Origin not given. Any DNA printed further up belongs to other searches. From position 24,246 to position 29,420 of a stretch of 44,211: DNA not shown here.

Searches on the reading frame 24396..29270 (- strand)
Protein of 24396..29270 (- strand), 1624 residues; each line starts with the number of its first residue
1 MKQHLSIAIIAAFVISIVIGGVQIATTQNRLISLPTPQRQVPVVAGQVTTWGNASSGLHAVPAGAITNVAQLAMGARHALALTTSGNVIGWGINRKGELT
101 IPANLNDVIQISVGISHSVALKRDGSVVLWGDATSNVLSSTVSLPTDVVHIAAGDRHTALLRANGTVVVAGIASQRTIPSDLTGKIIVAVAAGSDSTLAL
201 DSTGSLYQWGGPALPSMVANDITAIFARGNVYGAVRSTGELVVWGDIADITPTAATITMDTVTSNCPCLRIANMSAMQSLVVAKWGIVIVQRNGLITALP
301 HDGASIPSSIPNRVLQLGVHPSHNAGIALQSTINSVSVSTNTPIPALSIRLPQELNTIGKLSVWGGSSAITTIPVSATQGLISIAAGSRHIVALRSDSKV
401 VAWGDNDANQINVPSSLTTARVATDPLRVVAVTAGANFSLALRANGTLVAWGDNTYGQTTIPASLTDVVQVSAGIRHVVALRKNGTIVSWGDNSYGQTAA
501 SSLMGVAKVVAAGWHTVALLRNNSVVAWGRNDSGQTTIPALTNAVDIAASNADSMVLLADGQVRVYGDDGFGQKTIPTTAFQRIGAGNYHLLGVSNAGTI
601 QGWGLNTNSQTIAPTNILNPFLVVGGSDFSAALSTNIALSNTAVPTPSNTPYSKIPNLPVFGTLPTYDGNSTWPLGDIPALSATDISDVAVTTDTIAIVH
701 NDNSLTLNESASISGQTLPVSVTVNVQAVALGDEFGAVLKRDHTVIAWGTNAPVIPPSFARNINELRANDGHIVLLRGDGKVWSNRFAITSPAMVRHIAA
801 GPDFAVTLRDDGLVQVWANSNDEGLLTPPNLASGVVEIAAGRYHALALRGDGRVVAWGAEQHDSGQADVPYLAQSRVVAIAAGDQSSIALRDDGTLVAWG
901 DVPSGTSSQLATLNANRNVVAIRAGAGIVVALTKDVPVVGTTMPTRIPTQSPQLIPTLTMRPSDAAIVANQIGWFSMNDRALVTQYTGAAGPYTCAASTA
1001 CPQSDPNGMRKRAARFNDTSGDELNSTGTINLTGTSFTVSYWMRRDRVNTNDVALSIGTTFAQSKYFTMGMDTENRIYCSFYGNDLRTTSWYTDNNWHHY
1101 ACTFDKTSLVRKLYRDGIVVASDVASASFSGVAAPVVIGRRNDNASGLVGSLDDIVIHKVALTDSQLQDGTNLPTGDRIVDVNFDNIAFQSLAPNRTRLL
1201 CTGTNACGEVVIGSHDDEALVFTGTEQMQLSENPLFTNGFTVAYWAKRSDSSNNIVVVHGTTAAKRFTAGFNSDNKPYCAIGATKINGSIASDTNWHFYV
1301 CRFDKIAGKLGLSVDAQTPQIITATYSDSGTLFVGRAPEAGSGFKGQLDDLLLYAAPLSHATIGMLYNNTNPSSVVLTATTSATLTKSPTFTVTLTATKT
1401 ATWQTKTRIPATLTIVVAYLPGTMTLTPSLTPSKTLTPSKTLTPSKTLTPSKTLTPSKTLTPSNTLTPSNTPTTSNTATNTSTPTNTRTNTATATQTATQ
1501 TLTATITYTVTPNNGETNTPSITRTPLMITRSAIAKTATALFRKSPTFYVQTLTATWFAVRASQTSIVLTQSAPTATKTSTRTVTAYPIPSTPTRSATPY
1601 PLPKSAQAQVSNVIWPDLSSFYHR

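Call 26: search_protein_families(library=pfam, proteins=[window:24396-29270:-], max_evalue=0.00001)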
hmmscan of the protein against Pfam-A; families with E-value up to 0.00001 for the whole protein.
window:24396-29270:- (1624 aa): 4 families
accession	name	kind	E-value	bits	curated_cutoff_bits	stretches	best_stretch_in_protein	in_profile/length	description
PF13540.12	RCC1_2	-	5.4e-93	303.2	22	7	429-458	1-30/30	Regulator of chromosome condensation (RCC1) repeat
PF25390.1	WD40_RLD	-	8.6e-90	302.1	150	6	371-498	129-278/363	RCC1-like domain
PF13385.13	Laminin_G_3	-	2.7e-32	112.4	27.6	2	1024-1167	7-150/151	Concanavalin A-like lectin/glucanases superfamily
PF00415.24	RCC1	-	3.1e-07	31.3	21.7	0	144-161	31-50/50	Regulator of chromosome condensation (RCC1) repeat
